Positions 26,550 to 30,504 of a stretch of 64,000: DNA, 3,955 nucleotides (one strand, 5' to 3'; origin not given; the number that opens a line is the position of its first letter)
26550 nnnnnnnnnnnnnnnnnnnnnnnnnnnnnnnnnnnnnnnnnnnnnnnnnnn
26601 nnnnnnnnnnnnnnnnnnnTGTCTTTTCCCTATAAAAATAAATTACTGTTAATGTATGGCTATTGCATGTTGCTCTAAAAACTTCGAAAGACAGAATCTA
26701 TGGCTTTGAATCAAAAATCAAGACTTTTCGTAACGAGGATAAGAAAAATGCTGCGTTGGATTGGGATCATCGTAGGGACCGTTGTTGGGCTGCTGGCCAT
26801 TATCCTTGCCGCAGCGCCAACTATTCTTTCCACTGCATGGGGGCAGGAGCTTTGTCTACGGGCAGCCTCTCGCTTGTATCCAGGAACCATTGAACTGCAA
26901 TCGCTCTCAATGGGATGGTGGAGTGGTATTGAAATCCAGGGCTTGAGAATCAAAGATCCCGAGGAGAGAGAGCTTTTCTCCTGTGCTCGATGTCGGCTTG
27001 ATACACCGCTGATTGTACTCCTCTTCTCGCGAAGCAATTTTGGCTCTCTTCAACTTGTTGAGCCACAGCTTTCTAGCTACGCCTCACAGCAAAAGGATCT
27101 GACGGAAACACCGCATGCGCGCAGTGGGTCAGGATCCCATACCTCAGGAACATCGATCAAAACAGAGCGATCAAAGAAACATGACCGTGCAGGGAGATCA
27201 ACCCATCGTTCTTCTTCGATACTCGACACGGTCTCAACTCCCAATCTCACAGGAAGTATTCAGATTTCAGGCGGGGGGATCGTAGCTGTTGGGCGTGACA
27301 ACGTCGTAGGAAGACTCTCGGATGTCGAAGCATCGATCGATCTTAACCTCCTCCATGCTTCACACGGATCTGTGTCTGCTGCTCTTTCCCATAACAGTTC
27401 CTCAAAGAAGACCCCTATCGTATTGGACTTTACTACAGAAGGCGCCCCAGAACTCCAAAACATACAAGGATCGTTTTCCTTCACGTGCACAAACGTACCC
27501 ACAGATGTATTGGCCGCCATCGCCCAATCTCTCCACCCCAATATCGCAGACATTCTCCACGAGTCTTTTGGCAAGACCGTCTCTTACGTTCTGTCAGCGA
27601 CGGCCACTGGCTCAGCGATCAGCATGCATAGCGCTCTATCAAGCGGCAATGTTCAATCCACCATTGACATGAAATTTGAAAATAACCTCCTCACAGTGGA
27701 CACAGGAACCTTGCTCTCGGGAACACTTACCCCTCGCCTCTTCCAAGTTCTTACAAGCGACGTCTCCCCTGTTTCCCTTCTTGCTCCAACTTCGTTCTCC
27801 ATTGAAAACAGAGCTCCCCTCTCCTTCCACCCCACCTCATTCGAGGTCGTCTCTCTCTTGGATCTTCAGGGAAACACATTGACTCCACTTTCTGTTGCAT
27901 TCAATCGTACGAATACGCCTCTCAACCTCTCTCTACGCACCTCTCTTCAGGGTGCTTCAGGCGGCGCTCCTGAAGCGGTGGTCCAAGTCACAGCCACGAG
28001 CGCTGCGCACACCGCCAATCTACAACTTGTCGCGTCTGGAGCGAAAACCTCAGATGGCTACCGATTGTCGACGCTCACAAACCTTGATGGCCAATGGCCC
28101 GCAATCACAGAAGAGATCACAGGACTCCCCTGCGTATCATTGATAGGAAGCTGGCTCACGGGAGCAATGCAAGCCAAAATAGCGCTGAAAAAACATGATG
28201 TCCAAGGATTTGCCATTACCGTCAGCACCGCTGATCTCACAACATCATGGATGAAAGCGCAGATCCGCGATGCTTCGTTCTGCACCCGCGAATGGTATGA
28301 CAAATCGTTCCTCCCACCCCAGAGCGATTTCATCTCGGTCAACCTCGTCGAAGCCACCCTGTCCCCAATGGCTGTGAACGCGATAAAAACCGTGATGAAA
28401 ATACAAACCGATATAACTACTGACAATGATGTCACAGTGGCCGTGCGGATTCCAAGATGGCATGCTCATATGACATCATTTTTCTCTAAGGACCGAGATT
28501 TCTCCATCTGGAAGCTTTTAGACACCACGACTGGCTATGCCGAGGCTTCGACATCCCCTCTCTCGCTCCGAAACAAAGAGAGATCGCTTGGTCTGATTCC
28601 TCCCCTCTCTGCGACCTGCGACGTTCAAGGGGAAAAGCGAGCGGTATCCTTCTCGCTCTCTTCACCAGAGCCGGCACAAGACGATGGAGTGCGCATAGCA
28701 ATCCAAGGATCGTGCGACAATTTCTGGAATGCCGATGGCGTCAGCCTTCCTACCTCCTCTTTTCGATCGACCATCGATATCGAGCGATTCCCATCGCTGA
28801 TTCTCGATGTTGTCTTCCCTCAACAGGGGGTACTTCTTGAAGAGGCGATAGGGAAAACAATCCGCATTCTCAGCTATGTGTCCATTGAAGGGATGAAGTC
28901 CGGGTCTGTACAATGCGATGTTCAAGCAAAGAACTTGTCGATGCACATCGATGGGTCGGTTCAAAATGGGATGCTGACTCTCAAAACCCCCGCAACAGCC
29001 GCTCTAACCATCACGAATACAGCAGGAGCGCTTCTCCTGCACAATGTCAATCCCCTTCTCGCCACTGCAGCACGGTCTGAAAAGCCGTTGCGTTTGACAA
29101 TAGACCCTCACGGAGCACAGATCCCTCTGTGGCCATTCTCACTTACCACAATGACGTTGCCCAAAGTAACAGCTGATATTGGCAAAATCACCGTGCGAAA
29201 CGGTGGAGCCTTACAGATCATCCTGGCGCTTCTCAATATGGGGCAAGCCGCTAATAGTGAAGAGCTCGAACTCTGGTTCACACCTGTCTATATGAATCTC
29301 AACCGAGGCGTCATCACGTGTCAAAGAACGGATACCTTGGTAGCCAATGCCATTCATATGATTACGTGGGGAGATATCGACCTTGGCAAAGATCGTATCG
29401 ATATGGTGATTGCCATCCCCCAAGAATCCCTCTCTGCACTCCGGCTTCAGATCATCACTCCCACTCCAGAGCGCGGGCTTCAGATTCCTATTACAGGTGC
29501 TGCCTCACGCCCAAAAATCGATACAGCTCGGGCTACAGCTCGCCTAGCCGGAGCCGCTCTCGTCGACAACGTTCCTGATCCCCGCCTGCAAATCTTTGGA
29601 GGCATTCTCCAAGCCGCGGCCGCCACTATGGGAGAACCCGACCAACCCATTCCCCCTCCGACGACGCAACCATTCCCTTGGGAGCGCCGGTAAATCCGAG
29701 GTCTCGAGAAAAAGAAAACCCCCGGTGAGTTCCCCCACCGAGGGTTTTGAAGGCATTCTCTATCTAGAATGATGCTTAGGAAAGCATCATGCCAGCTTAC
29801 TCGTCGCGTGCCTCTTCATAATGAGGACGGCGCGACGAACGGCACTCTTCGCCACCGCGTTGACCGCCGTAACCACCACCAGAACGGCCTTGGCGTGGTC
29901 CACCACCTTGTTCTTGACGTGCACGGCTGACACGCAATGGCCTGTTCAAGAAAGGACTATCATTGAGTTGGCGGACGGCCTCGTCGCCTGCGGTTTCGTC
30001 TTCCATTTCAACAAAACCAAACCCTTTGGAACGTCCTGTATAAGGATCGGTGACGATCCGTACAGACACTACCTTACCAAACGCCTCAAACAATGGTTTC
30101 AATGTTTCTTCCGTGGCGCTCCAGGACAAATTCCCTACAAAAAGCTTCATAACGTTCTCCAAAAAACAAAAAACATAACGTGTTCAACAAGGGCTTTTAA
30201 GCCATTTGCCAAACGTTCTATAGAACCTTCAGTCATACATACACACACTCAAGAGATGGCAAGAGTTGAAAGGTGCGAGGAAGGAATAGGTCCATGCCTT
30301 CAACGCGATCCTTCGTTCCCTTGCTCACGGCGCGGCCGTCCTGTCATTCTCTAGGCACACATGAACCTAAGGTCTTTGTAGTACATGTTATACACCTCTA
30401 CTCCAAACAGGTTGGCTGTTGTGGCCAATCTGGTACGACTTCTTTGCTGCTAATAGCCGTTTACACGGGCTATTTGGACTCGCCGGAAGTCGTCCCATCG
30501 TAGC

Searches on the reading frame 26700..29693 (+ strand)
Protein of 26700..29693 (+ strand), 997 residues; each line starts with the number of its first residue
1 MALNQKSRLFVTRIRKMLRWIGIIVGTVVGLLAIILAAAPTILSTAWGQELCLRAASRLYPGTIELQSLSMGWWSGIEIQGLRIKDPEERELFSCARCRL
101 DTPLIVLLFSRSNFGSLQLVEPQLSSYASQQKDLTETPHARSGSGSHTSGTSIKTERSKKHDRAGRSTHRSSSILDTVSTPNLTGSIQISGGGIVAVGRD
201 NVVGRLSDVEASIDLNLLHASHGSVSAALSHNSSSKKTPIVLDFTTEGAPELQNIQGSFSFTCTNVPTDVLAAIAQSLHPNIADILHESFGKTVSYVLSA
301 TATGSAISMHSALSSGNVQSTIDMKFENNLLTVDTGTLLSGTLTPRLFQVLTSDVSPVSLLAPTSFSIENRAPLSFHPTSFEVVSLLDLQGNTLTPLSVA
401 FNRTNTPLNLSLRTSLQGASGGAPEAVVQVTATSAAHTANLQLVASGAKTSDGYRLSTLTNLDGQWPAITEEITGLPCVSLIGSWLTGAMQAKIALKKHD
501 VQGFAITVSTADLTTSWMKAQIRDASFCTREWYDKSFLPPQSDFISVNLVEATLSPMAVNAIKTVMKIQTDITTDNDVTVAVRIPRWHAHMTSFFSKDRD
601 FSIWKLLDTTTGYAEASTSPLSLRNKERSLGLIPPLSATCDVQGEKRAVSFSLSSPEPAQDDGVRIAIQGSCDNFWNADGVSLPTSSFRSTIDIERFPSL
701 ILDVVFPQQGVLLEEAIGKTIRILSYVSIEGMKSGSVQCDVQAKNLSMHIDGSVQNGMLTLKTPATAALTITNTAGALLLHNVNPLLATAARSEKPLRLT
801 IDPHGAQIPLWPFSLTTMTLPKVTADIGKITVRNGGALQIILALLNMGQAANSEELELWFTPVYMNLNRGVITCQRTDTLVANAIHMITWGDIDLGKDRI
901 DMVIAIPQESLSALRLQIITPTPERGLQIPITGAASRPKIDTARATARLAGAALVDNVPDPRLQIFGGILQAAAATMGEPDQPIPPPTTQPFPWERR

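Call 13: search_protein_families(library=pfam, proteins=[window:26700-29693:+], max_evalue=0.001)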
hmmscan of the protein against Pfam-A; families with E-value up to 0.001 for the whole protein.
window:26700-29693:+ (997 aa): 0 families

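Call 94: search_protein_families(library=pfam, proteins=[window:26700-29693:+], max_evalue=0.5)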
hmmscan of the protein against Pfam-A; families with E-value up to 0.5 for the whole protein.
window:26700-29693:+ (997 aa): 1 family
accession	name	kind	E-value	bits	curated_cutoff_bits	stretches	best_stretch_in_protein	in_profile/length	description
PF05359.17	DUF748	-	0.004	15.7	50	1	6-128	6-121/1037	Domain of Unknown Function (DUF748)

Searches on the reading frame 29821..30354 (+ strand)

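Call 13: search_protein_families(library=pfam, proteins=[window:29821-30354:+], max_evalue=0.001)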
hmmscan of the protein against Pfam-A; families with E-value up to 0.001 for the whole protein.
window:29821-30354:+ (177 aa): 0 families

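Call 94: search_protein_families(library=pfam, proteins=[window:29821-30354:+], max_evalue=0.5)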
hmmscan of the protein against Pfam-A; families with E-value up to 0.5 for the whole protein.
window:29821-30354:+ (177 aa): 1 family
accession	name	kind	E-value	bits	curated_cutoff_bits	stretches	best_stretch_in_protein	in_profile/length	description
PF20691.3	TAGT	-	0.21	12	27.5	1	68-144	76-153/205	TET-Associated Glycosyltransferase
